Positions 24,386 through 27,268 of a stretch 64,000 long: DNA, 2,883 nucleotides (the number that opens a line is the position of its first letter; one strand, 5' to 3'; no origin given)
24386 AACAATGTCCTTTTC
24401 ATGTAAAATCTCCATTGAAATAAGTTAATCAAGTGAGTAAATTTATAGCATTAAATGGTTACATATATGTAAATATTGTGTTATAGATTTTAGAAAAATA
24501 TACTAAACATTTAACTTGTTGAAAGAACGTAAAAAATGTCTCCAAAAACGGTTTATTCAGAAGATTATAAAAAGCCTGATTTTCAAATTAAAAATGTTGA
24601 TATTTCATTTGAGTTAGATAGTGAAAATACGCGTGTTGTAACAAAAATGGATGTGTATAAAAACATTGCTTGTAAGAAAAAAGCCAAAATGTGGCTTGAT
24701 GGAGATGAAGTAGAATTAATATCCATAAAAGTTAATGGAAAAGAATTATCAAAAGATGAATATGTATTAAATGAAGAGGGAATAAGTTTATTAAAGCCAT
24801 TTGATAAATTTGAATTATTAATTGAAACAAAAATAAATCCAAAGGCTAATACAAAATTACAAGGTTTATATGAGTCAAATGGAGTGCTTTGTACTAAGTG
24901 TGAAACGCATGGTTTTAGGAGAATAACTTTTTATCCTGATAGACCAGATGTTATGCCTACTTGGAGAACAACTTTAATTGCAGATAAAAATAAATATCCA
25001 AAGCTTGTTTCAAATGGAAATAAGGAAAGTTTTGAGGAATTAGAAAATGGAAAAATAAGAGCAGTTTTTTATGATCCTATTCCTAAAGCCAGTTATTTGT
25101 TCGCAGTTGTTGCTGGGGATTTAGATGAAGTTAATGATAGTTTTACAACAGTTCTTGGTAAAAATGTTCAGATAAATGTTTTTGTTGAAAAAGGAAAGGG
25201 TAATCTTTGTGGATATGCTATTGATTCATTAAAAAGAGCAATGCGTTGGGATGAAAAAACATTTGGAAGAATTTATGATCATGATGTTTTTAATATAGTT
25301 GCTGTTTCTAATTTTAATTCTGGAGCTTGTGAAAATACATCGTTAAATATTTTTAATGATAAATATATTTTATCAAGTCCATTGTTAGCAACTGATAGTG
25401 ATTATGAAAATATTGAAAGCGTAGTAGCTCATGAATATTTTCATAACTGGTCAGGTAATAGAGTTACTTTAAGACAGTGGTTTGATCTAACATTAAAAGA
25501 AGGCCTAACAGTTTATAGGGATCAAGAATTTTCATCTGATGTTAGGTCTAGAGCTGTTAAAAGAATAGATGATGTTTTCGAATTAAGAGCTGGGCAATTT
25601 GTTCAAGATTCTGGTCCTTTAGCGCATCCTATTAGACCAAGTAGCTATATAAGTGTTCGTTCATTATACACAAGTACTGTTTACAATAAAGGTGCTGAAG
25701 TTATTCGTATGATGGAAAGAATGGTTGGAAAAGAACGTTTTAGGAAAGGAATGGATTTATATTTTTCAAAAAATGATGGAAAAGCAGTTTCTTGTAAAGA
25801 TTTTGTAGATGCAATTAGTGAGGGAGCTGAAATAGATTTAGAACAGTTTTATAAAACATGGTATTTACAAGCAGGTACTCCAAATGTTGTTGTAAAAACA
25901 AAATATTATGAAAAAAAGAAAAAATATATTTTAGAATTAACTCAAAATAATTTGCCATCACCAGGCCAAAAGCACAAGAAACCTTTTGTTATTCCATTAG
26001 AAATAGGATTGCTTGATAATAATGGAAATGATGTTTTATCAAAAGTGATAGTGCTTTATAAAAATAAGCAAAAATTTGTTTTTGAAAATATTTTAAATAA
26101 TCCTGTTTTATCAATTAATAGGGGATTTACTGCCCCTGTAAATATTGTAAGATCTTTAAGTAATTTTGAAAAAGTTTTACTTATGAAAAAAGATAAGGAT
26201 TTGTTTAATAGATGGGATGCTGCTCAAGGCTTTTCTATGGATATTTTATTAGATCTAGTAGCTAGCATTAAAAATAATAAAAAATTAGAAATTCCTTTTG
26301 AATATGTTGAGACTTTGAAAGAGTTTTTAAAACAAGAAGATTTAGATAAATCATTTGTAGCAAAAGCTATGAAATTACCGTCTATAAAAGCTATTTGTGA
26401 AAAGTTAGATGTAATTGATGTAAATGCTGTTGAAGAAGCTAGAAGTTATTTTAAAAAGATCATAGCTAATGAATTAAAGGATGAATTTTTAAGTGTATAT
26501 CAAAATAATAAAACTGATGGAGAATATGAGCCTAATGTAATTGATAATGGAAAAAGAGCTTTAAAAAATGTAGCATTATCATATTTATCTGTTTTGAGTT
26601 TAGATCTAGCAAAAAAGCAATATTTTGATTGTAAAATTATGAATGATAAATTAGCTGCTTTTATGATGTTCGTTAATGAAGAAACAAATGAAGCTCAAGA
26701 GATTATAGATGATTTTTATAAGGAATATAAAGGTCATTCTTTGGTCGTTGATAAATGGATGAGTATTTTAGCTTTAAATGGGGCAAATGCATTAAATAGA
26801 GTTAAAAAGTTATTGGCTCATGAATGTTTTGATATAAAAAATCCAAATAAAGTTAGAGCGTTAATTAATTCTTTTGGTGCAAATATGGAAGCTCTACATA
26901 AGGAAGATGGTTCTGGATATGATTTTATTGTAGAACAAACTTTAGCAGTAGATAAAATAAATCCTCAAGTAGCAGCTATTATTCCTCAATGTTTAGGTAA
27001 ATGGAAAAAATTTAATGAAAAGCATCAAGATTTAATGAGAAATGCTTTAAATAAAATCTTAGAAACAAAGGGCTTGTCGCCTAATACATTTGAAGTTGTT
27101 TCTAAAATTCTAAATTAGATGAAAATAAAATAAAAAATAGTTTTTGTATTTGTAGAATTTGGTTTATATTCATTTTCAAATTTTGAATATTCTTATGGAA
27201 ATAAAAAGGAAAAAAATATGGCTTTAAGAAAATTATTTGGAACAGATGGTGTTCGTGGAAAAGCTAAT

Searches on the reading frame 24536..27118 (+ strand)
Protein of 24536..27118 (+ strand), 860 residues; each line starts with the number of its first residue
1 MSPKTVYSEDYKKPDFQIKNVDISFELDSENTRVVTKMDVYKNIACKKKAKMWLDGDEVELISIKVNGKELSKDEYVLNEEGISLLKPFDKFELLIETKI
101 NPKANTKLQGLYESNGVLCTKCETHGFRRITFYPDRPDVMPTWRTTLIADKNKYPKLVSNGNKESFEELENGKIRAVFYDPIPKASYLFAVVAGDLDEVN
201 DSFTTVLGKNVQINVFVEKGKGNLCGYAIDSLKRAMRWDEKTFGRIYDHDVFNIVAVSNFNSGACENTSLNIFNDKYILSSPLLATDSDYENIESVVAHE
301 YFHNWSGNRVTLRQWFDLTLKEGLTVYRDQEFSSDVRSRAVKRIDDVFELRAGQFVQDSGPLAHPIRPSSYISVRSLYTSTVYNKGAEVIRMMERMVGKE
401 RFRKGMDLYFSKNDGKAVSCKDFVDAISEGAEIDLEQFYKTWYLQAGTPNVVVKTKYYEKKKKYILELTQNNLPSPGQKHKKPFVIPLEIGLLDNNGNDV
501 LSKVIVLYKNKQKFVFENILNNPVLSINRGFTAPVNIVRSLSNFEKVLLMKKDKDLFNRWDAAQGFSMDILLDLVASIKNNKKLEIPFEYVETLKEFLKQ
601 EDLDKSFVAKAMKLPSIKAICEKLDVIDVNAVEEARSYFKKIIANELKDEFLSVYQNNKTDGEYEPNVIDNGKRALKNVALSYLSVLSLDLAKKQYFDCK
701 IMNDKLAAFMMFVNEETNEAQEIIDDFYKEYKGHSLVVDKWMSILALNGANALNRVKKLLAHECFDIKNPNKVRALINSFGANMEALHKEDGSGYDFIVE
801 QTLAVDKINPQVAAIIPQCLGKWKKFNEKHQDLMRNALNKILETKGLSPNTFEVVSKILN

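Call 19: search_protein_families(library=ncbifam, proteins=[window:24536-27118:+], max_evalue=1e-10)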
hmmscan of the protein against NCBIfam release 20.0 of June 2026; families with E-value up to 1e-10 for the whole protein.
window:24536-27118:+ (860 aa): 3 families
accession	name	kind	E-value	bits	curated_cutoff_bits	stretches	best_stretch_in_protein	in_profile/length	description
TIGR02414.1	pepN_proteo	equivalog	0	1045.9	718.2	1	10-859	1-868/868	aminopeptidase N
TIGR02412.1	pepN_strep_liv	equivalog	1e-36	126.6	591.2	1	22-497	20-483/832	aminopeptidase N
TIGR02411.1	leuko_A4_hydro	equivalog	3.4e-21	75.6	761.7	1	14-451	9-447/600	leukotriene-A(4) hydrolase/aminopeptidase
